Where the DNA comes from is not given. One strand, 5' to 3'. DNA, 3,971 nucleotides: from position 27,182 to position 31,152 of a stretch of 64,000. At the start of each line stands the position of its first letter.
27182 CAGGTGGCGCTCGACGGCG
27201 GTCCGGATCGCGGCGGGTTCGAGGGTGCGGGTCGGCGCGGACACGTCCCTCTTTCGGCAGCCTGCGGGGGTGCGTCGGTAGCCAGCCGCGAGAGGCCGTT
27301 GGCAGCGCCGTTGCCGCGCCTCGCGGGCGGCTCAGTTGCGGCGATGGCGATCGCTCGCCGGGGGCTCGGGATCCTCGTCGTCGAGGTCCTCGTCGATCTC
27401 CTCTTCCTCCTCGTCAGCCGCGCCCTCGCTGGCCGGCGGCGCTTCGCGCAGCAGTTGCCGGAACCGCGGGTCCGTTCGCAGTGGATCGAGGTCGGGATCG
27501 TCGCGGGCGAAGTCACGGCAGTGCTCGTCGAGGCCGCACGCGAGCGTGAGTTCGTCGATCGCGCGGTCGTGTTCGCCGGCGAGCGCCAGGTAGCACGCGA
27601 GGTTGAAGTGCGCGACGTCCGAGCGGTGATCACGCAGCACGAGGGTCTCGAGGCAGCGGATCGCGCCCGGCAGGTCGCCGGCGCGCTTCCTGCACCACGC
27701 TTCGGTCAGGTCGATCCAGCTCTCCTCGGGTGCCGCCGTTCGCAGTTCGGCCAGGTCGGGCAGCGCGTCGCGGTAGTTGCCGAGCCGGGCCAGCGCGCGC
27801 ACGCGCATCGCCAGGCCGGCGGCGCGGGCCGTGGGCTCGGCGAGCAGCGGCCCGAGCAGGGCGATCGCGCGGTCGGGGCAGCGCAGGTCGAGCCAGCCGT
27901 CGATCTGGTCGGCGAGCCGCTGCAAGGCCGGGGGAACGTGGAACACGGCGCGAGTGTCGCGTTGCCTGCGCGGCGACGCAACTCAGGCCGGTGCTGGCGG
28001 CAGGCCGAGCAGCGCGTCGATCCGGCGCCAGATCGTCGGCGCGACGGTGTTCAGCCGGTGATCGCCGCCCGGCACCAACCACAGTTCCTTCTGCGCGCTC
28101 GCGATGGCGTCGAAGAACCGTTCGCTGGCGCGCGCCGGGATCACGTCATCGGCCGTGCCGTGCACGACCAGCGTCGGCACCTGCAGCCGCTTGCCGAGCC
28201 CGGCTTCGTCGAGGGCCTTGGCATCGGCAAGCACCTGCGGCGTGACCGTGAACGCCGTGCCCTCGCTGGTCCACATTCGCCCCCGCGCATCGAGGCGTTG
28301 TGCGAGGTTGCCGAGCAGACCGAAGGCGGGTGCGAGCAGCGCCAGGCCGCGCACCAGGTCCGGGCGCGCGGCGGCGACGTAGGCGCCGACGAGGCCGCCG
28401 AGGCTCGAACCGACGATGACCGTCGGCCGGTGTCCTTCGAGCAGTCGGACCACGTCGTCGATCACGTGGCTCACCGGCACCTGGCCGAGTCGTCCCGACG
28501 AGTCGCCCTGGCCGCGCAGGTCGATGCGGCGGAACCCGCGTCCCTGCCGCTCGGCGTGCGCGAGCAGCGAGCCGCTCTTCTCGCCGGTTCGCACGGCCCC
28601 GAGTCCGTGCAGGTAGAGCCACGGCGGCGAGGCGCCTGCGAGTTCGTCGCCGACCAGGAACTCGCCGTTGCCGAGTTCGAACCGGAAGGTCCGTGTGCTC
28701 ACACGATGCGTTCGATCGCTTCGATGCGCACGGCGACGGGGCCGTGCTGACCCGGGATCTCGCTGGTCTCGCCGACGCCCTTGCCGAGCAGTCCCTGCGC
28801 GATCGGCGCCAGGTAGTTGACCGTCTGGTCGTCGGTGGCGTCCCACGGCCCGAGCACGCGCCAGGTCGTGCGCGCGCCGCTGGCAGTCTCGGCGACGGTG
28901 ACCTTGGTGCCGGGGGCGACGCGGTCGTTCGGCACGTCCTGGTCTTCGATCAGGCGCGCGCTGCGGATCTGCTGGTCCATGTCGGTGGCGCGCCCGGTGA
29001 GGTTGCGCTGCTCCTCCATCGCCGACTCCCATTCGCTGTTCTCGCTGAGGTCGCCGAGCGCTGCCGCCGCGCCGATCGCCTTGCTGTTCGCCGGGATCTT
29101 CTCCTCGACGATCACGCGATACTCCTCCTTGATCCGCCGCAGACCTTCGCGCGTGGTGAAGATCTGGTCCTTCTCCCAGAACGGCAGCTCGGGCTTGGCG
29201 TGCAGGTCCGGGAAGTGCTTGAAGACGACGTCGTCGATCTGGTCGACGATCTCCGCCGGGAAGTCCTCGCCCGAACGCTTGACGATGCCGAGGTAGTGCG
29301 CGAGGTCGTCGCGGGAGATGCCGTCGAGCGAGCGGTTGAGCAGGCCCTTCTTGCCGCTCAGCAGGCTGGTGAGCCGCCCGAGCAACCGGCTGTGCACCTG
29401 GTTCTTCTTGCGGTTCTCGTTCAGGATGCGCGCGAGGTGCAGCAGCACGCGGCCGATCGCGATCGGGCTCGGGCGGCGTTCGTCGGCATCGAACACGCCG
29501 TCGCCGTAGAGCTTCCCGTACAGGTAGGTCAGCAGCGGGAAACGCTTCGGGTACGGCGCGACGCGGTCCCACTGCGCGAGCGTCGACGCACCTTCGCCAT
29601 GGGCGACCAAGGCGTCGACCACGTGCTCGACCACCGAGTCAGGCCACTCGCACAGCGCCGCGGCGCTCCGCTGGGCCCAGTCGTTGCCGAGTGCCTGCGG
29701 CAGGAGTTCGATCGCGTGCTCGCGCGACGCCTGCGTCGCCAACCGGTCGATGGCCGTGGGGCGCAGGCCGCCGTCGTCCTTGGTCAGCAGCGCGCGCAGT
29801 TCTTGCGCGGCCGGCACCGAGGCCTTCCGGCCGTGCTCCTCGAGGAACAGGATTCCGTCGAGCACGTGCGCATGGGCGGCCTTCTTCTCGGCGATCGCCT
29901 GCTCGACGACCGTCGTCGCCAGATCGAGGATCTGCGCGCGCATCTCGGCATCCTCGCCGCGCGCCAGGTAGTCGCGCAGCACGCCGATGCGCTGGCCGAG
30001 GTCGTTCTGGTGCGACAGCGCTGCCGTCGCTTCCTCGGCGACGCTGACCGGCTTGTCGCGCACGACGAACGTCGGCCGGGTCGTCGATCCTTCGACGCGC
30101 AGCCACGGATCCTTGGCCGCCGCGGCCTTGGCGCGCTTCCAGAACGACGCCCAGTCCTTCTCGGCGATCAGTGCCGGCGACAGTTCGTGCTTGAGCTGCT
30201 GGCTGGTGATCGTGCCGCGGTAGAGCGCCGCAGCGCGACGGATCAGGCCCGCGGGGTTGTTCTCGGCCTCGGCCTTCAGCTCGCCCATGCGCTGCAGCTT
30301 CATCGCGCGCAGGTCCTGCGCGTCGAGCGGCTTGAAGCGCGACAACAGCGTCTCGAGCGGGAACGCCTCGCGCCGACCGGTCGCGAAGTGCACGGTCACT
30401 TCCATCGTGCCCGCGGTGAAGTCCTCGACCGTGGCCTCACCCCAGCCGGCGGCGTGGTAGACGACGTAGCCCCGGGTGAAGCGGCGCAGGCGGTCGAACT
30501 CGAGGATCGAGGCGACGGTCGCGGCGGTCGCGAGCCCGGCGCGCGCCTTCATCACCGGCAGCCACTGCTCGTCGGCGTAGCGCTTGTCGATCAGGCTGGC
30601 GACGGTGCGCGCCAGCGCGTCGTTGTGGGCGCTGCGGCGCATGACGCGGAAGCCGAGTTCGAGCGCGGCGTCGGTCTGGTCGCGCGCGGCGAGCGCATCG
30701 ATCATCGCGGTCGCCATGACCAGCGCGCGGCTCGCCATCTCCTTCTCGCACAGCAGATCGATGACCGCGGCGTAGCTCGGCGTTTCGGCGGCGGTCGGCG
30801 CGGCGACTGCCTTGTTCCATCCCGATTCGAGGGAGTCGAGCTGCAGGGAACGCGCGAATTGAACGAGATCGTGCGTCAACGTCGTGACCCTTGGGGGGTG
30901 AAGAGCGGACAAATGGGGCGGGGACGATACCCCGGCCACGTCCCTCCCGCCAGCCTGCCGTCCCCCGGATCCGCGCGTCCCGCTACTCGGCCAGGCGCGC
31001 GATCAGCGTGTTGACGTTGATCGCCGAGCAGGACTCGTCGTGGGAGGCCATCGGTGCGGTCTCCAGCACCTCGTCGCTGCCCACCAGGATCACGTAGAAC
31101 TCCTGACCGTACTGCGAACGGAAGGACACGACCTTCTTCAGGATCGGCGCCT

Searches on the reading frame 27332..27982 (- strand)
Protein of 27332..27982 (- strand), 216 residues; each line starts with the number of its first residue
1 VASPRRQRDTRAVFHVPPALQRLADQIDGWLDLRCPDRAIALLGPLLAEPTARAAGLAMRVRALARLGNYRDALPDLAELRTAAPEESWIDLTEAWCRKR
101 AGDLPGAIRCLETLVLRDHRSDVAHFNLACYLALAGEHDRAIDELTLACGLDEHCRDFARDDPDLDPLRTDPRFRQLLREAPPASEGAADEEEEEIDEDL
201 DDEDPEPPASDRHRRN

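Call 81: search_protein_families(library=pfam, proteins=[window:27332-27982:-], max_evalue=0.00001)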
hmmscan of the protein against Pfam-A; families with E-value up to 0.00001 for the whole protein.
window:27332-27982:- (216 aa): 1 family
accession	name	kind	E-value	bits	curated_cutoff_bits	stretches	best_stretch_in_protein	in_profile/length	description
PF07719.23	TPR_2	-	2.9e-06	27.4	27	0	124-152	3-31/34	Tetratricopeptide repeat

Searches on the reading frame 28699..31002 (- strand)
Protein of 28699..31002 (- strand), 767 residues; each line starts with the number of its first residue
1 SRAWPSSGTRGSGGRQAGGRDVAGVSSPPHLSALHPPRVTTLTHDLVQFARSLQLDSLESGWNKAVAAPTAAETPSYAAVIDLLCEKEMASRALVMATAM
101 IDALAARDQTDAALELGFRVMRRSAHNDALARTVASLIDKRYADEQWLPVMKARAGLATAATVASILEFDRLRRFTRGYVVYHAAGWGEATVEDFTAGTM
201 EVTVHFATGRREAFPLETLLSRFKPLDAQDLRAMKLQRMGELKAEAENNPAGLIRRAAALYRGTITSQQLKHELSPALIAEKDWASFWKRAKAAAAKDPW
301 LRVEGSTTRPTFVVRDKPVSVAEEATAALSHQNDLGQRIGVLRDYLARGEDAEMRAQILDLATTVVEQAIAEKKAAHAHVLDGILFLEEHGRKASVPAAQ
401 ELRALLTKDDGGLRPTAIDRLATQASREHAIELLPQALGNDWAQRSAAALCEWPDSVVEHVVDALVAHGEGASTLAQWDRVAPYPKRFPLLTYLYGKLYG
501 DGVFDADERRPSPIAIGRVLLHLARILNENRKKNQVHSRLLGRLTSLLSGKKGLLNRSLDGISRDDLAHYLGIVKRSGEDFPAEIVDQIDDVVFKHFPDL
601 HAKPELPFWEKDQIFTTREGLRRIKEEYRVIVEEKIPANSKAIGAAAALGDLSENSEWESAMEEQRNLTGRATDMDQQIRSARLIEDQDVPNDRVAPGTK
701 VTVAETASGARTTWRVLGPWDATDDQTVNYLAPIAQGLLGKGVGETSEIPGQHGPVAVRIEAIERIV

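Call 81: search_protein_families(library=pfam, proteins=[window:28699-31002:-], max_evalue=0.00001)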
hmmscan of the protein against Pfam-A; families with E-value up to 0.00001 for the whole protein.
window:28699-31002:- (767 aa): 2 families
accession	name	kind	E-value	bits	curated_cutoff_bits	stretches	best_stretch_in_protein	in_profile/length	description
PF03449.20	GreA_GreB_N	-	3e-15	56.6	24.5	1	615-683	2-70/71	Transcription elongation factor, N-terminal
PF01272.25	GreA_GreB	-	1.1e-13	51.4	26.9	1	691-764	2-76/77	Transcription elongation factor, GreA/GreB, C-term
